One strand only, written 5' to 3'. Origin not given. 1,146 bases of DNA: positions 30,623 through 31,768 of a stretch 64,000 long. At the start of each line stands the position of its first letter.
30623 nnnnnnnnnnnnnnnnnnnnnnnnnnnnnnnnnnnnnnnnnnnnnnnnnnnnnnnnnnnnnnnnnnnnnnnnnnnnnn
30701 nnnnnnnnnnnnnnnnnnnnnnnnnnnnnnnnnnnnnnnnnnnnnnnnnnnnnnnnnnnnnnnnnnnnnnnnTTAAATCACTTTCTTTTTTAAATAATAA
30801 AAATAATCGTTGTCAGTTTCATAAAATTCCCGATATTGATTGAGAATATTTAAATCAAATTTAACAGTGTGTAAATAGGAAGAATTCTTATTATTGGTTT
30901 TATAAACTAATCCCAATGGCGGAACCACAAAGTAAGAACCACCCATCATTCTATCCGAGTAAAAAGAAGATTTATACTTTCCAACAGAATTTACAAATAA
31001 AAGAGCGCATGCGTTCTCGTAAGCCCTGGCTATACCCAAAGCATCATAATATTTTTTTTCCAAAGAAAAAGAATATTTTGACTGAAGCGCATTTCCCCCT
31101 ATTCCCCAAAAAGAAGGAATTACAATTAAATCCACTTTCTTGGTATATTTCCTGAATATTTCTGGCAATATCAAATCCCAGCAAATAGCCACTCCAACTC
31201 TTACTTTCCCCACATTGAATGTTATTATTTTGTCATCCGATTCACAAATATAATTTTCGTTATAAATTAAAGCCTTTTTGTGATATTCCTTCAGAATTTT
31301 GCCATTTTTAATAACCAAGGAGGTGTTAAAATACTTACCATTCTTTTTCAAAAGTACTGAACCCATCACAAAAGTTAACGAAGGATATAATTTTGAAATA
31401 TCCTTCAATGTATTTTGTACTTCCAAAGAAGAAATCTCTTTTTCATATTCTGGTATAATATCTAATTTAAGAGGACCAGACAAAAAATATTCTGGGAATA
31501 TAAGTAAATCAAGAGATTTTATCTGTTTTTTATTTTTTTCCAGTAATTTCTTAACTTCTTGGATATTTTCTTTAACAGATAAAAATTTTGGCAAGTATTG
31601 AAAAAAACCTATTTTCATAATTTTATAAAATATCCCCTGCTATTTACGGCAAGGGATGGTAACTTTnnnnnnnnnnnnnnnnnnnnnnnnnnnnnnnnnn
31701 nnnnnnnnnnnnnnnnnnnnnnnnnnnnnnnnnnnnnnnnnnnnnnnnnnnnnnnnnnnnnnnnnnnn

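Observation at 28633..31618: Translationally coupled minus-strand trio: CN-hydrolase, PLP decarboxylase (alanine-racemase fold), ATP-grasp ligase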

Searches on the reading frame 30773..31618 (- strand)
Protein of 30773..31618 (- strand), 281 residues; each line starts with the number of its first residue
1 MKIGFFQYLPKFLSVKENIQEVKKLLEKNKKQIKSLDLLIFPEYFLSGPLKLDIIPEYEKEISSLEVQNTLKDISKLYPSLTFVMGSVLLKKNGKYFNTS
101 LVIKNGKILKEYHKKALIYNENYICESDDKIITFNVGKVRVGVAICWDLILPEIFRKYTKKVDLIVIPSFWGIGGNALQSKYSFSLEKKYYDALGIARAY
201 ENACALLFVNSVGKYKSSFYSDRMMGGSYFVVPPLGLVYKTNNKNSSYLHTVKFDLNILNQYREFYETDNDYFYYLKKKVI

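Call 5: search_protein_families(library=pfam, proteins=[window:30773-31618:-], max_evalue=0.01)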
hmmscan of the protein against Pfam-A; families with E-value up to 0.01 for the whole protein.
window:30773-31618:- (281 aa): 1 family
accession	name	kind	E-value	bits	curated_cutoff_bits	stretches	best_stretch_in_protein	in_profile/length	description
PF00795.27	CN_hydrolase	-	8.4e-24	84.7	23.2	1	4-263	3-255/256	Carbon-nitrogen hydrolase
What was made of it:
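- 30773..31618 (-): CN-hydrolase (nitrilase superfamily, 281 aa), the proposed glutaminase (G) subunit that supplies ammonia to the NadE-like enzyme. Pfam CN_hydrolase scores 84.7 bits (call 5).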

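Call 6: search_protein_families(library=ncbifam, proteins=[window:30773-31618:-], max_evalue=0.01)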
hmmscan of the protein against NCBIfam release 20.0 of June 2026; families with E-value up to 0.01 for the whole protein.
window:30773-31618:- (281 aa): 10 families
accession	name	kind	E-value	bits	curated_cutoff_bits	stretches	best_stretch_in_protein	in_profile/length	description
NF010588.0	PRK13981.1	equivalog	7.8e-16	57.5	479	1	12-216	16-211/546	NAD+ synthase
NF033621.1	de_GSH_amidase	exception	5.4e-15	55.5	355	1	15-264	13-245/260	deaminated glutathione amidase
NF040852.1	nitrile_Arch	equivalog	6e-15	55.1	500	1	1-169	1-170/262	nitrilase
TIGR03381.1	agmatine_aguB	equivalog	5.5e-13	48.9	410.25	1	14-266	13-265/279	N-carbamoylputrescine amidase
NF007757.0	PRK10438.1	equivalog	2.4e-08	33.5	249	1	12-268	15-246/256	amidohydrolase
TIGR00546.1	lnt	equivalog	6.7e-08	32.1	132.9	1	18-117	183-273/395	apolipoprotein N-acyltransferase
NF009803.0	PRK13287.1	equivalog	1.5e-07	30.5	406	1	15-164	32-183/333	formamidase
NF043013.1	DeGluthAmidYersProt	equivalog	2.9e-07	29.9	500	1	118-264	129-260/278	deaminated glutathione amidase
NF009802.0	PRK13286.1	equivalog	0.0002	20.4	427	1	15-166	31-187/345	aliphatic amidase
NF002730.0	PRK02628.1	equivalog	0.0034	15.6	473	1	15-123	27-132/677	NAD(+) synthase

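Call 19: search_solved_structures(query=window:30773-31618:-, max_evalue=0.001)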
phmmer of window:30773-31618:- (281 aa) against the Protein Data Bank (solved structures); distinct sequences matched with E-value up to 0.001: 10.
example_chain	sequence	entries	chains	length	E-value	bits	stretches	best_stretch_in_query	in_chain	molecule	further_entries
1j31_A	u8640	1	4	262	4.8e-11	45.9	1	1-168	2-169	Hypothetical protein PH0642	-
3ivz_A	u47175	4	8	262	5.5e-10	42.5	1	2-169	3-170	Nitrilase | Beta ureidopropionase (Beta-alanine synthase)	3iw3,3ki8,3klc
7ovg_A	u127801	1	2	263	9e-10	41.8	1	1-168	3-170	CN hydrolase domain-containing protein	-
6ypa_A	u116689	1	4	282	1.1e-09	41.4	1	1-168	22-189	CN hydrolase domain-containing protein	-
1f89_A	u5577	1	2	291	4.2e-06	29.7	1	16-170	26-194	32.5 KDA PROTEIN YLR351C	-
2w1v_A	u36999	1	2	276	5.7e-05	26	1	18-172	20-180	NITRILASE HOMOLOG 2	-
5kha_A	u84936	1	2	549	7.1e-05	25.7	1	2-156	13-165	Glutamine-dependent NAD+ synthetase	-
9izl_A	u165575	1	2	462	8.1e-05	25.5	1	93-171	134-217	Pantetheinase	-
7slv_A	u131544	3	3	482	8.7e-05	25.4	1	93-171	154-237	Pantetheinase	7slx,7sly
4cyf_A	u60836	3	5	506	9.5e-05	25.3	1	93-171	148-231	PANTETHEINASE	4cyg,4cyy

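Call 63: search_protein_families(library=padloc, proteins=[window:30773-31618:-], max_evalue=0.01)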
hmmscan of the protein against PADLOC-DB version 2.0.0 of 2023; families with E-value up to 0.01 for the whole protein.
window:30773-31618:- (281 aa): 0 families

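Call 64: search_protein_families(library=phrogs, proteins=[window:30773-31618:-], max_evalue=0.001)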
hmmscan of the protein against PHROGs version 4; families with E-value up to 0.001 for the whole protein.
window:30773-31618:- (281 aa): 3 families
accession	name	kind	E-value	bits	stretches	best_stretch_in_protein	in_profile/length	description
phrog_14201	-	unknown function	2.9e-18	67.2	1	3-264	3-244/258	-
phrog_36784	-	other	1.4e-07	31.3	1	1-168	25-196/594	NAD synthetase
phrog_11841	-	other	0.0008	19.2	0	82-217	301-429/502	acetyltransferase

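Call 71: search_protein_families(library=ncbifam, alignment_id=A5, max_evalue=0.00001)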
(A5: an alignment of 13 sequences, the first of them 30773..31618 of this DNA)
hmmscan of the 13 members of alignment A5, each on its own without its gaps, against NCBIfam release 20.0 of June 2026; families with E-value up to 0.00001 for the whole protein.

A. member 1, window:30773-31618:- (281 aa): 8 families
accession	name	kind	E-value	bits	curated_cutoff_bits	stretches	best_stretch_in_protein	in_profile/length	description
NF010588.0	PRK13981.1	equivalog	7.8e-16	57.5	479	1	12-216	16-211/546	NAD+ synthase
NF033621.1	de_GSH_amidase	exception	5.4e-15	55.5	355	1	15-264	13-245/260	deaminated glutathione amidase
NF040852.1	nitrile_Arch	equivalog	6e-15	55.1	500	1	1-169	1-170/262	nitrilase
TIGR03381.1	agmatine_aguB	equivalog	5.5e-13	48.9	410.25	1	14-266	13-265/279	N-carbamoylputrescine amidase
NF007757.0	PRK10438.1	equivalog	2.4e-08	33.5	249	1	12-268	15-246/256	amidohydrolase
TIGR00546.1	lnt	equivalog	6.7e-08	32.1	132.9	0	18-117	183-273/395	apolipoprotein N-acyltransferase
NF009803.0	PRK13287.1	equivalog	1.5e-07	30.5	406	1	15-164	32-183/333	formamidase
NF043013.1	DeGluthAmidYersProt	equivalog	2.9e-07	29.9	500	1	118-264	129-260/278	deaminated glutathione amidase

B. families by the number of members that match (of 13 scanned): 9 families
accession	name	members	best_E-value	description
NF010588.0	PRK13981.1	13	3.4e-17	NAD+ synthase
NF040852.1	nitrile_Arch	13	2.3e-16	nitrilase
NF033621.1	de_GSH_amidase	13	8.6e-16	deaminated glutathione amidase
TIGR00546.1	lnt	13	2e-10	apolipoprotein N-acyltransferase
TIGR03381.1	agmatine_aguB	12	1.4e-14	N-carbamoylputrescine amidase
NF007757.0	PRK10438.1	12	8.7e-10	amidohydrolase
NF009803.0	PRK13287.1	11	1.2e-09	formamidase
NF043013.1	DeGluthAmidYersProt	2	2.9e-07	deaminated glutathione amidase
NF009802.0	PRK13286.1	2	3.5e-06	aliphatic amidase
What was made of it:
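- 30773..31618 (-): The best NCBIfam hit in 13 of 13 members is the glutaminase domain of NAD+ synthase PRK13981, only marginally ahead of other nitrilase branches (calls 6, 71).
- The CN-hydrolase is almost equally similar to several nitrilase branches (calls 6, 71), so its glutaminase role rests mainly on adjacency. The CN-hydrolase's top NCBIfam hit is the glutaminase domain of NAD+ synthase (calls 6, 71).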
